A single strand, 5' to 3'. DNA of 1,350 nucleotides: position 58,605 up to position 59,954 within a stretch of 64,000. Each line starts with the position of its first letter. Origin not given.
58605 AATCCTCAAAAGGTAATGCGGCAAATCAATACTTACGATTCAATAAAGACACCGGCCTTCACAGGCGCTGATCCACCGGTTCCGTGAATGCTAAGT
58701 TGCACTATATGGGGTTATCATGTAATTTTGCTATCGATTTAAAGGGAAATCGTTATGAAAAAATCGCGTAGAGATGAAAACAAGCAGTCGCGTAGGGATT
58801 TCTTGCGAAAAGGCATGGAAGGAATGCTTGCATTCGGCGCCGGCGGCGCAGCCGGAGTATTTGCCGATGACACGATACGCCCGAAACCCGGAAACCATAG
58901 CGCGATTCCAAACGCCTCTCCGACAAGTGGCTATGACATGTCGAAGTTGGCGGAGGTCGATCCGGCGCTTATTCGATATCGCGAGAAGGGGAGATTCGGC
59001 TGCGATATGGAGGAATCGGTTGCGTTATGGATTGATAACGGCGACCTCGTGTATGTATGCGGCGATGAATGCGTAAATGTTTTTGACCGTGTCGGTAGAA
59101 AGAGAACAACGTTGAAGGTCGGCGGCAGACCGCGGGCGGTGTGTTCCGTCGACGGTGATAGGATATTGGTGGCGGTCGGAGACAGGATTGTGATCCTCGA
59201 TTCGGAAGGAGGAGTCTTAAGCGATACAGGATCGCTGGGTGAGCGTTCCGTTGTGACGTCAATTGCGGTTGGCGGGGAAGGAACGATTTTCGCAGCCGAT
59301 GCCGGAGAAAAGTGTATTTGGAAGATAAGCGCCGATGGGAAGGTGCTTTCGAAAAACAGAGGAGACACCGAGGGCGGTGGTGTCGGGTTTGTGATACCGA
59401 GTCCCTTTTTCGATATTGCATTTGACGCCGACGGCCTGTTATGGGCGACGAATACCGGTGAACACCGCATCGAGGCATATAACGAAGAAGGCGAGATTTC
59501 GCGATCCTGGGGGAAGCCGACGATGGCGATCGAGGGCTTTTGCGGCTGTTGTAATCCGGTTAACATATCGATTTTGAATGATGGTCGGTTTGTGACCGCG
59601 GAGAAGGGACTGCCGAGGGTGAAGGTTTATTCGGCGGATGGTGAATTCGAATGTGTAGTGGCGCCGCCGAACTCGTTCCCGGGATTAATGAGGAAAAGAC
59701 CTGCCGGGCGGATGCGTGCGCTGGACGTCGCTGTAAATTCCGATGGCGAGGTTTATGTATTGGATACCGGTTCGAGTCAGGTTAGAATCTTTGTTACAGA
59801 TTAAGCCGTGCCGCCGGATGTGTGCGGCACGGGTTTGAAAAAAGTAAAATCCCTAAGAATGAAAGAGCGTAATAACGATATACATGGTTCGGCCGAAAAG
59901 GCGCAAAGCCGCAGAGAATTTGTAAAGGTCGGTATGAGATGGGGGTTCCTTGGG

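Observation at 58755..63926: Orphan NapG/NapH-like electron-transfer module wired to two beta-propellers and a Tat-exported Cys peptide: candidate uncharacterised periplasmic redox system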

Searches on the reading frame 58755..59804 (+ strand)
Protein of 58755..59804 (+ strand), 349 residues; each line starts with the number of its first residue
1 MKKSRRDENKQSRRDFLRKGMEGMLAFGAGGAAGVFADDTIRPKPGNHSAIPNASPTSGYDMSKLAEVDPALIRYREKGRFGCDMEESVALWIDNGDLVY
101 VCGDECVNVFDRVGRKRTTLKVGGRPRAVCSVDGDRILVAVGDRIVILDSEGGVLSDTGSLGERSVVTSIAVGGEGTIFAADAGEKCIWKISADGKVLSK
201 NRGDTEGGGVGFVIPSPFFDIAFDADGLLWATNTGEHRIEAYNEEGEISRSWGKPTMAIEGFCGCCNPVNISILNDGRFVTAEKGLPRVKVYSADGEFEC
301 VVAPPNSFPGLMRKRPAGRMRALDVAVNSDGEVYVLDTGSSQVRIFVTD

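Call 3: search_protein_families(library=pfam, proteins=[window:58755-59804:+], max_evalue=0.1)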
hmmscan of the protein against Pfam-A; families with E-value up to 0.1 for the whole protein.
window:58755-59804:+ (349 aa): 7 families
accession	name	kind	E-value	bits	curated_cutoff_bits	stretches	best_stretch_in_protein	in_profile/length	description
PF01436.27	NHL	-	1.1e-12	47.8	20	1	322-346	4-28/28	NHL repeat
PF08450.18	SGL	-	2.1e-06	28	26.3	0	222-256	190-224/246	SMP-30/Gluconolactonase/LRE-like region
PF13449.12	Phytase-like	-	0.00058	20.3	27.6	0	221-255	73-107/284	Esterase-like activity of phytase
PF22701.2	Mala_s_1-like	-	0.0031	17.7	27.5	0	172-246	95-160/195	Mal s 1 allergenic protein-like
PF24684.1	Vgb_lyase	-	0.0042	16.4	50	1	163-249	53-130/290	Virginiamycin B lyase family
PF03178.21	CPSF_A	-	0.013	15.4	27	1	121-184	88-149/319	CPSF A subunit region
PF10399.14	UCR_Fe-S_N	-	0.075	12.9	24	0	6-33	4-31/41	Ubiquitinol-cytochrome C reductase Fe-S subunit TAT signal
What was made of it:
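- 58755..59804 (+): Six-bladed NHL beta-propeller, 349 aa, with a Tat signal (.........). It is the proposed catalytic subunit. Pfam NHL 47.8 bits (call 3).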

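Call 4: search_protein_families(library=ncbifam, proteins=[window:58755-59804:+], max_evalue=0.1)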
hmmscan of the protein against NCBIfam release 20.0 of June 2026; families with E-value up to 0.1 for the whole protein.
window:58755-59804:+ (349 aa): 4 families
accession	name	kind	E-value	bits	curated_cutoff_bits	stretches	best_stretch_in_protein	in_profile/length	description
NF035926.1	scyF_NHL_VPEP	equivalog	1.8e-10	40.5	350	1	137-346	70-273/376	scytonemin biosynthesis PEP-CTERM protein ScyF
NF033206.1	ScyE_fam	subfamily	0.00083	19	80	0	167-236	255-322/333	ScyD/ScyE family protein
TIGR01409.1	TAT_signal_seq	domain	0.055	13.9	16.7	0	12-37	2-20/29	twin-arginine translocation signal domain-containing protein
NF041537.1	ArsM_AhpD_UU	exception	0.07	11.9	510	0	221-280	24-80/345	arsenite methyltransferase/AhpD domain selenoprotein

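Call 10: find_homologous_proteins(query=window:58755-59804:+)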
Query window:58755-59804:+ (349 aa): 2234 proteins with E <= 0.001 among 7615 candidates; the best 120 are listed.
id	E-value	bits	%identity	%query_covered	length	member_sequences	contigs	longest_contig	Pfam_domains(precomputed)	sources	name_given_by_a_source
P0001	3.5e-233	791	100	100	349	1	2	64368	PF01436.28,PF08450.19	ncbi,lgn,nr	ncbi:MAG: NHL repeat-containing protein [Verrucomicrobia bacterium]|nr:NHL repeat-containing protein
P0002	7.2e-75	271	39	99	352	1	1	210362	PF01436.28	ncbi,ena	-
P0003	6.3e-74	267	39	99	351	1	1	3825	PF01436.28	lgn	-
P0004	8.8e-74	267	41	99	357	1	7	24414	PF01436.28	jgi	jgi:hypothetical protein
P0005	2.8e-73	265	40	97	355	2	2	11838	PF01436.28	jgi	jgi:DNA-binding beta-propeller fold protein YncE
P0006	4.3e-72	261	38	96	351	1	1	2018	PF01436.28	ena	-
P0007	1.1e-71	260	41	96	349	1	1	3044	PF01436.28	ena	-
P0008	1.1e-71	260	41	96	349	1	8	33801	PF01436.28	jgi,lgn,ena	-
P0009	1.2e-71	260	38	99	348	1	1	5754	PF01436.28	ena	-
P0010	1.4e-71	260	38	99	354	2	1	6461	PF01436.28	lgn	-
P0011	3.0e-71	259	39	92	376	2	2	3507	-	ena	-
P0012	3.1e-71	259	45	83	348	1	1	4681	-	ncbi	-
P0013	8.6e-71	257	45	83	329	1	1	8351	PF01436.28,PF08450.19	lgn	-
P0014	9.6e-71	257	41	96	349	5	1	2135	-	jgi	jgi:hypothetical protein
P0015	1.2e-70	257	46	83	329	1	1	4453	PF01436.28,PF08450.19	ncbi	-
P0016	1.5e-70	256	40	97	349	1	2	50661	PF01436.28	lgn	-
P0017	3.2e-70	255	40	99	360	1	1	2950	PF01436.28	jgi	-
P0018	5.4e-70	255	43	82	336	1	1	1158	PF01436.28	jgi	-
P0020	5.7e-70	254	40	96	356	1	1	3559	PF01436.28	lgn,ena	-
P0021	7.5e-70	254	38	99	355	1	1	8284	PF01436.28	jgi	jgi:hypothetical protein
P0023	1.1e-69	253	44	83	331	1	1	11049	PF01436.28,PF08450.19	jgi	-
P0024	1.6e-69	253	40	98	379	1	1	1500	PF01436.28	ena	-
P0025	1.9e-69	253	37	99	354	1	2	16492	PF01436.28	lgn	-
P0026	2.8e-69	252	40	97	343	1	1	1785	PF01436.28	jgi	jgi:hypothetical protein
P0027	2.9e-69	252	39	98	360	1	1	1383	PF01436.28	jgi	jgi:hypothetical protein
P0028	3.2e-69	252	40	96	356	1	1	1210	PF01436.28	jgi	jgi:hypothetical protein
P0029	3.5e-69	252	44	83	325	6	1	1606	PF01436.28,PF08450.19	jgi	jgi:hypothetical protein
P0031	4.5e-69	252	38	99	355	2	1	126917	PF01436.28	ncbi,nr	ncbi:MAG: hypothetical protein HZC54_04415 [Verrucomicrobia bacterium]|nr:hypothetical protein [Verr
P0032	4.5e-69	252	40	96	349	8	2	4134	PF01436.28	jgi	jgi:hypothetical protein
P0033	4.7e-69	251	39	98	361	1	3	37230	PF01436.28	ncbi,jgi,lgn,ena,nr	ncbi:TPA: hypothetical protein EYP66_05510 [Candidatus Poribacteria bacterium]|nr:hypothetical prote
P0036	5.8e-69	251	38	99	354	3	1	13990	PF01436.28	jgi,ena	-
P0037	6.0e-69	251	36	99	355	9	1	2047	PF01436.28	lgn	-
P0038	6.2e-69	251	44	84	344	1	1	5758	PF01436.28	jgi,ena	-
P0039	7.2e-69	251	36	99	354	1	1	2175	PF01436.28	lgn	-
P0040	8.4e-69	251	41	96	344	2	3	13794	PF01436.28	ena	-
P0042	1.1e-68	250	37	99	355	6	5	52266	PF01436.28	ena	-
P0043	1.5e-68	250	37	99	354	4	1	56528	PF01436.28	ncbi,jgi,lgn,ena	ncbi:MAG: NHL repeat-containing protein [Verrucomicrobiia bacterium]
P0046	2.2e-68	249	38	97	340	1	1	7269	PF01436.28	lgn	-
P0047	2.2e-68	249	44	82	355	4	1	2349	PF01436.28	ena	-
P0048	3.2e-68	249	41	96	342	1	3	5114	PF01436.28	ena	-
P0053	1.0e-67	247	45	83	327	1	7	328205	PF01436.28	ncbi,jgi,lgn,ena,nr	ncbi:MAG TPA: hypothetical protein PLE19_07015 [Planctomycetota bacterium]|nr:hypothetical protein [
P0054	1.1e-67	247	39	96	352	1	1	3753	PF01436.28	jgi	jgi:hypothetical protein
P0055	1.4e-67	247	45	83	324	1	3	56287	PF01436.28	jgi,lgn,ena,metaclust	metaclust:\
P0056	1.8e-67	246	43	84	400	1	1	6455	PF01436.28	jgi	-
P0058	2.0e-67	246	37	97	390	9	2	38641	PF01436.28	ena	-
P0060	4.5e-67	245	39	99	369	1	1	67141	PF01436.28,PF08450.19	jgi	jgi:hypothetical protein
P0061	6.0e-67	245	44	83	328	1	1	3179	PF01436.28,PF08450.19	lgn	-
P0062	6.5e-67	244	37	99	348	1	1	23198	PF01436.28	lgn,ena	-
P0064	8.7e-67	244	43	83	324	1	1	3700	PF01436.28,PF08450.19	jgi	-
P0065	9.9e-67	244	40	99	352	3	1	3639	PF01436.28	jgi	jgi:hypothetical protein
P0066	1.1e-66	244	42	84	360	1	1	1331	PF01436.28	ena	-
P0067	1.4e-66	243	41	82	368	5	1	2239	PF01436.28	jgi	-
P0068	1.6e-66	243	36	99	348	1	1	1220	PF01436.28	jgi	jgi:hypothetical protein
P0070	2.0e-66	243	38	99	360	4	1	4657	PF01436.28,PF08450.19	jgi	-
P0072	2.6e-66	242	42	90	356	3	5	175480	PF01436.28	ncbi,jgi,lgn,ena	ncbi:MAG: hypothetical protein WCB27_07860 [Thermoguttaceae bacterium]|jgi:hypothetical protein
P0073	2.7e-66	242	39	96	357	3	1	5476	PF01436.28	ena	-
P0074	2.9e-66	242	38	97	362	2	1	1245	PF01436.28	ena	-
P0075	3.0e-66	242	38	99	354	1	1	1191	PF01436.28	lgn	-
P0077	3.3e-66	242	39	97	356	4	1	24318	PF01436.28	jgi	-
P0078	5.0e-66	241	43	83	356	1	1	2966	PF01436.28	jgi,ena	-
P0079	5.4e-66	241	44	82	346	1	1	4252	PF01436.28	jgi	-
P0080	7.0e-66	241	44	83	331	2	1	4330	PF01436.28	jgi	-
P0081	7.2e-66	241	38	98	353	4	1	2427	PF13449.13,PF01436.28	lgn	-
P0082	1.0e-65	240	36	99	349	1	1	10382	PF01436.28,PF08450.19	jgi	jgi:hypothetical protein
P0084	1.1e-65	240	43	87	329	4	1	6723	PF01436.28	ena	-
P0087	1.6e-65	240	42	82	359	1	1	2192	PF01436.28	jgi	jgi:hypothetical protein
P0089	1.9e-65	240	39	87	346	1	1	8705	PF01436.28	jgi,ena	jgi:hypothetical protein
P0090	2.0e-65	240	43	83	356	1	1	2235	PF01436.28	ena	-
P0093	2.6e-65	239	41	96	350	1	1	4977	PF01436.28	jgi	jgi:hypothetical protein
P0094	2.9e-65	239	38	97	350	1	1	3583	PF01436.28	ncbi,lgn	-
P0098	4.8e-65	238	39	96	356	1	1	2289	PF01436.28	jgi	-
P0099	5.1e-65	238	41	82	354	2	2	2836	PF01436.28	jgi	jgi:sugar lactone lactonase YvrE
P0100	5.6e-65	238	39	97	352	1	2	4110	PF01436.28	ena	-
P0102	6.4e-65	238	39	98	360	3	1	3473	PF01436.28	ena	-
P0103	7.9e-65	238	43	83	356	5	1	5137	PF01436.28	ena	-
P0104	8.4e-65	237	40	96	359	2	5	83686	PF01436.28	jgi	jgi:hypothetical protein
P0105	9.8e-65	237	38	99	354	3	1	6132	PF01436.28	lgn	-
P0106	1.0e-64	237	42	83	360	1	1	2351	PF01436.28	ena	-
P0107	1.1e-64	237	39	96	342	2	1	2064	PF01436.28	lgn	-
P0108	1.1e-64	237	43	84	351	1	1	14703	PF01436.28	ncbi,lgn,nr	ncbi:MAG: NHL repeat-containing protein [Pirellulales bacterium]|nr:NHL repeat-containing protein [P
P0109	1.1e-64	237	44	83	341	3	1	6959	PF13449.13,PF01436.28,PF08450.19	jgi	-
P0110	1.1e-64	237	44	83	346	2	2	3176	PF01436.28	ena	-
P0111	1.2e-64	237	42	82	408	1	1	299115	PF01436.28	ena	-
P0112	1.3e-64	237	38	98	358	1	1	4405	PF01436.28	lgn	-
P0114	1.6e-64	237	43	83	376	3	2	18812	PF01436.28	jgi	-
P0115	1.8e-64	236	37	98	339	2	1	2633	PF01436.28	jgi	-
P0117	2.0e-64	236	44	83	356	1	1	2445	PF01436.28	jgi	jgi:hypothetical protein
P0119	2.2e-64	236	44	83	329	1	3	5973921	PF01436.28,PF08450.19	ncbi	-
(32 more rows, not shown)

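Call 11: find_encoding_contigs(protein=P0119, flank=10000, max_places=2)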
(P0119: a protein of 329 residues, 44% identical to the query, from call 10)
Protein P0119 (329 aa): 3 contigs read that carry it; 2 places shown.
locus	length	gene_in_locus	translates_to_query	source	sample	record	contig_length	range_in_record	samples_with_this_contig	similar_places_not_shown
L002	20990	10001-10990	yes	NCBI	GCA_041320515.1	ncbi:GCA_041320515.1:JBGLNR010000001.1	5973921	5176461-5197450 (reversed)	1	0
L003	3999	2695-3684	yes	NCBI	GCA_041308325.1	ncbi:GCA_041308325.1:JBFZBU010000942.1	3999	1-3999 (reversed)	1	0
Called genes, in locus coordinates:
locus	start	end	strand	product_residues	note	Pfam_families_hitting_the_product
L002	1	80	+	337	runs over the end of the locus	PF01120:Alpha_L_fucos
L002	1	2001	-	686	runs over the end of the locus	PF01602:Adaptin_N (faint), PF02985:HEAT (faint), PF13646:HEAT_2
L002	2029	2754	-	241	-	PF19051:GFO_IDH_MocA_C2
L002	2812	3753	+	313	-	-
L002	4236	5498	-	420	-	PF00078:RVT_1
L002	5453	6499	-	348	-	PF02074:Peptidase_M32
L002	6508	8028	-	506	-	PF06283:ThuA, PF06439:3keto-disac_hyd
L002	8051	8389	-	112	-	PF00595:PDZ, PF13180:PDZ_2, PF17820:PDZ_6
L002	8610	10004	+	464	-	PF13360:PQQ_2 (weak), PF13570:Beta-prop_ACSF4 (weak), PF01011:PQQ (faint), PF13360:PQQ_2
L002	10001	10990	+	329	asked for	PF08450:SGL (faint), PF01436:NHL (faint)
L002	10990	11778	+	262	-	PF11721:Malectin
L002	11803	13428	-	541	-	PF16158:N_BRCA1_IG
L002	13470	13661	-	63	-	-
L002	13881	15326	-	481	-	PF13646:HEAT_2 (weak)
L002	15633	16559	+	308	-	PF01555:N6_N4_Mtase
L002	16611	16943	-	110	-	-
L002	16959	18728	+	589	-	PF12951:PATR, PF13385:Laminin_G_3, PF12951:PATR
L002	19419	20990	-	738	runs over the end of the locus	PF02018:CBM_4_9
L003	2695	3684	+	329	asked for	PF08450:SGL (faint), PF01436:NHL (faint)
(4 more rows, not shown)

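Call 12: find_encoding_contigs(protein=P0002, flank=10000, max_places=2)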
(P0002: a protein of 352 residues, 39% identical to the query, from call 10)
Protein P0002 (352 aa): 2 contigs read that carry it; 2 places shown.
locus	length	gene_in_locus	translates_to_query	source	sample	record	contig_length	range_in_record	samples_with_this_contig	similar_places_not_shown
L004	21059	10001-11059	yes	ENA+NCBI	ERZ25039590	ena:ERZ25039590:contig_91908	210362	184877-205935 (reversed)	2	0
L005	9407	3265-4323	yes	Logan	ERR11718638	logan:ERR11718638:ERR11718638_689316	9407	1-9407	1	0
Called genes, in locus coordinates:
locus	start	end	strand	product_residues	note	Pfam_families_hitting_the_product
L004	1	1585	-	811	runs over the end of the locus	PF02837:Glyco_hydro_2_N, PF22666:Glyco_hydro_2_N2, PF00703:Glyco_hydro_2, PF02836:Glyco_hydro_2_C, PF18565:Glyco_hydro2_C5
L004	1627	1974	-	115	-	PF11872:DUF3392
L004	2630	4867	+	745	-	PF00593:TonB_dep_Rec_b-barrel, PF25183:OMP_b-brl_4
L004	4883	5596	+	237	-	PF03544:TonB_C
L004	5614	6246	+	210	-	PF01618:MotA_ExbB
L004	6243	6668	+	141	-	PF02472:ExbD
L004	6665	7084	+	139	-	PF02472:ExbD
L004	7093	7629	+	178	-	-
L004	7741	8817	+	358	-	-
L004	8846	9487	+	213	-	PF01618:MotA_ExbB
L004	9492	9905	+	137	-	PF02472:ExbD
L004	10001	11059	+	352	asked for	PF01436:NHL (faint)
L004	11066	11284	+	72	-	-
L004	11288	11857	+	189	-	PF12838:Fer4_7 (faint), PF13187:Fer4_9 (faint), PF00037:Fer4 (faint), PF12837:Fer4_6 (faint)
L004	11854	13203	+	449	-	PF12801:Fer4_5, PF00037:Fer4 (faint), PF12798:Fer4_3 (faint), PF12838:Fer4_7 (faint), PF13183:Fer4_8 (faint), PF13187:Fer4_9 (faint), PF13237:Fer4_10 (faint), PF12801:Fer4_5 (weak), +3 more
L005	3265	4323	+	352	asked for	PF01436:NHL (faint)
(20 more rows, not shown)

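Call 13: find_encoding_contigs(protein=P0031, flank=10000, max_places=2)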
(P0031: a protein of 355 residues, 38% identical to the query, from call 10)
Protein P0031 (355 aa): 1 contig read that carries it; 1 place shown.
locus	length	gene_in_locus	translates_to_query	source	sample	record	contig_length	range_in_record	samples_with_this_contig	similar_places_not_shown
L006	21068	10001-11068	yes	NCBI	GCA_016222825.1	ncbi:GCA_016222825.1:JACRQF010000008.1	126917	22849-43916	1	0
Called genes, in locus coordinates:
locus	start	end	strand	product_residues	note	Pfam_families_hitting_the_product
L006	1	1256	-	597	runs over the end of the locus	PF07881:Fucose_iso_N1, PF07882:Fucose_iso_N2, PF02952:Fucose_iso_C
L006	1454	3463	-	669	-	PF00246:Peptidase_M14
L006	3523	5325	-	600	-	PF13088:BNR_2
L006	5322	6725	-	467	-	PF13088:BNR_2, PF13859:BNR_3 (faint)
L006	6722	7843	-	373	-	PF14307:Glyco_tran_WbsX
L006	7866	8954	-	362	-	PF25021:TEN_NHL (weak), PF08450:SGL (faint), PF23500:DUF7133 (faint), PF24684:Vgb_lyase (faint), PF10282:Lactonase (faint), PF25021:TEN_NHL (weak), PF01436:NHL (weak)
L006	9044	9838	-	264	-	PF01887:SAM_HAT_N, PF20257:SAM_HAT_C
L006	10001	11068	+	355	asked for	PF01436:NHL (faint)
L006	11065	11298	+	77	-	-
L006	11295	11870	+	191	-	-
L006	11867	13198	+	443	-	PF12801:Fer4_5, PF12838:Fer4_7 (faint), PF13183:Fer4_8 (faint), PF13187:Fer4_9 (faint), PF13237:Fer4_10 (faint), PF13484:Fer4_16 (faint), PF13534:Fer4_17 (faint), PF12801:Fer4_5, +2 more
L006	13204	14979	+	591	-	PF01011:PQQ (faint), PF13360:PQQ_2, PF07774:EMC1_C (faint), PF13360:PQQ_2, PF13570:Beta-prop_ACSF4, PF13360:PQQ_2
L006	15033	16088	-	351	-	PF02030:Lipoprotein_8 (faint), PF01547:SBP_bac_1, PF13531:SBP_bac_11, PF13416:SBP_bac_8, PF13343:SBP_bac_6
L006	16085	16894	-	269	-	PF00528:BPD_transp_1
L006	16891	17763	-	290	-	PF00528:BPD_transp_1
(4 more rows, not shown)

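Call 15: find_related_loci(query=A1, collection=genome_contigs, flank=10000)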
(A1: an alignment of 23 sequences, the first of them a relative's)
Query A1 (349 aa) in genome_contigs; peptide patterns used: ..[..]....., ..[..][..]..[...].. (x = any residue, [..] = any of these).
600 stretches matched a pattern (row limit reached: there are more); 587 encode a relative of the query (tblastn E <= 1e-3); the best 80 are kept; 80 distinct loci.
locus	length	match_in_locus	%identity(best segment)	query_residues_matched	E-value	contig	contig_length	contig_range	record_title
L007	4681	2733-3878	40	2-346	2e-76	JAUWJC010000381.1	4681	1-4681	MAG: Pirellulales bacterium isolate CSMAG_2310 CSMAG_2310_k127_4396191_length_4681_cov_23.7714, whole genome shotgun seq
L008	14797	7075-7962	43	60-346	7e-72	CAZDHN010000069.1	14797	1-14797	MAG TPA_asm: uncultured Planctomycetaceae bacterium isolate binchicken_co181_562 genome assembly, contig: NODE_7123_leng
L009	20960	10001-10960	42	34-347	1e-70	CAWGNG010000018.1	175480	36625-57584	MAG: uncultured Planctomycetaceae bacterium isolate MFD01112.bin.1.69 genome assembly, contig: contig_2614, whole genome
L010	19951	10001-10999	36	8-346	1e-69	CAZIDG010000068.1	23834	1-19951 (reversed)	MAG TPA_asm: uncultured Verrucomicrobiota bacterium isolate SRP216815_co1_263 genome assembly, contig: NODE_2414_length_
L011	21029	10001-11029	38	9-347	9e-69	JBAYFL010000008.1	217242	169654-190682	MAG: Verrucomicrobiia bacterium isolate SO_2016_GW1_10 scaffold00104_OW334_2016, whole genome shotgun sequence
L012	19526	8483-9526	37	1-347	1e-68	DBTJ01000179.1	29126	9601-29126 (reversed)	MAG TPA_asm: Verrucomicrobia bacterium UBA1319 UBA1319_contig_26054, whole genome shotgun sequence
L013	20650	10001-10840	43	60-347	6e-68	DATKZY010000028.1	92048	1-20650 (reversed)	MAG TPA_asm: Planctomycetota bacterium isolate SMAG_U14257 k141_998336, whole genome shotgun sequence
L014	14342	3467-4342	44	60-346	5e-67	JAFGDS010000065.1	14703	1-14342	MAG: Pirellulales bacterium isolate Zod_Metabat.1184 k87_5153339, whole genome shotgun sequence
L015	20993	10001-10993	38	7-347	6e-67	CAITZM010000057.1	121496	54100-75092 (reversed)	MAG: uncultured Lentisphaerae bacterium isolate LJ_bin-4696 genome assembly, contig: bin-4696:057/191, whole genome shot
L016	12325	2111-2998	40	60-346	5e-66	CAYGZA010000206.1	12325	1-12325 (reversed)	MAG TPA_asm: uncultured Planctomycetaceae bacterium isolate ERP119294_co1_481 genome assembly, contig: NODE_6908_length_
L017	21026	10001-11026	36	2-346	1e-65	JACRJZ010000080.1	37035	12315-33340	MAG: Verrucomicrobia bacterium isolate NC_groundwater_1842_Pr3_B-0.1um_64_53 SR-2_scaffold_141_1662282, whole genome sho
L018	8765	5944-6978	39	2-347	4e-65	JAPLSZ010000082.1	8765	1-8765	MAG: Kiritimatiellaeota bacterium isolate LacPavin_0419_WC90_MAG_64_8 LacPavin_0419_WC90_scaffold_450682, whole genome s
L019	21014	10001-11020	37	2-346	2e-64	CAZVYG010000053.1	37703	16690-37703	MAG TPA_asm: uncultured Verrucomicrobiota bacterium isolate binchicken_co107_410 genome assembly, contig: NODE_2734_leng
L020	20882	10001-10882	40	60-346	2e-64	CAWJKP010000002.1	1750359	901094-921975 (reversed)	MAG: Pirellulales bacterium isolate MFD05580.bin.2.29 genome assembly, contig: contig_15575, whole genome shotgun sequen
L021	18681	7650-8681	35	3-346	5e-64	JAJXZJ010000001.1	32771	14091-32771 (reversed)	MAG: bacterium isolate BP7.bin47 NODE_1713_length_32771_cov_2.855012, whole genome shotgun sequence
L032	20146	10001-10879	41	60-346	7e-63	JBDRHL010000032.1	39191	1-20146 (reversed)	MAG: Planctomycetota bacterium isolate MEGAHIT-group-1.515 k141_10666010, whole genome shotgun sequence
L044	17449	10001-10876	40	60-347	8e-62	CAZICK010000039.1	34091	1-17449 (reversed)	MAG TPA_asm: uncultured Pirellulales bacterium isolate binchicken_co234_319 genome assembly, contig: NODE_485_length_340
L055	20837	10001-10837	39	60-346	2e-61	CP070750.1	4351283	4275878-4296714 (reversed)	MAG: Candidatus Aminicenantes bacterium isolate bin34 chromosome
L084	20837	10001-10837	40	60-346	8e-60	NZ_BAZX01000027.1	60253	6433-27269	Marinifilum fragile JCM 15579, whole genome shotgun sequence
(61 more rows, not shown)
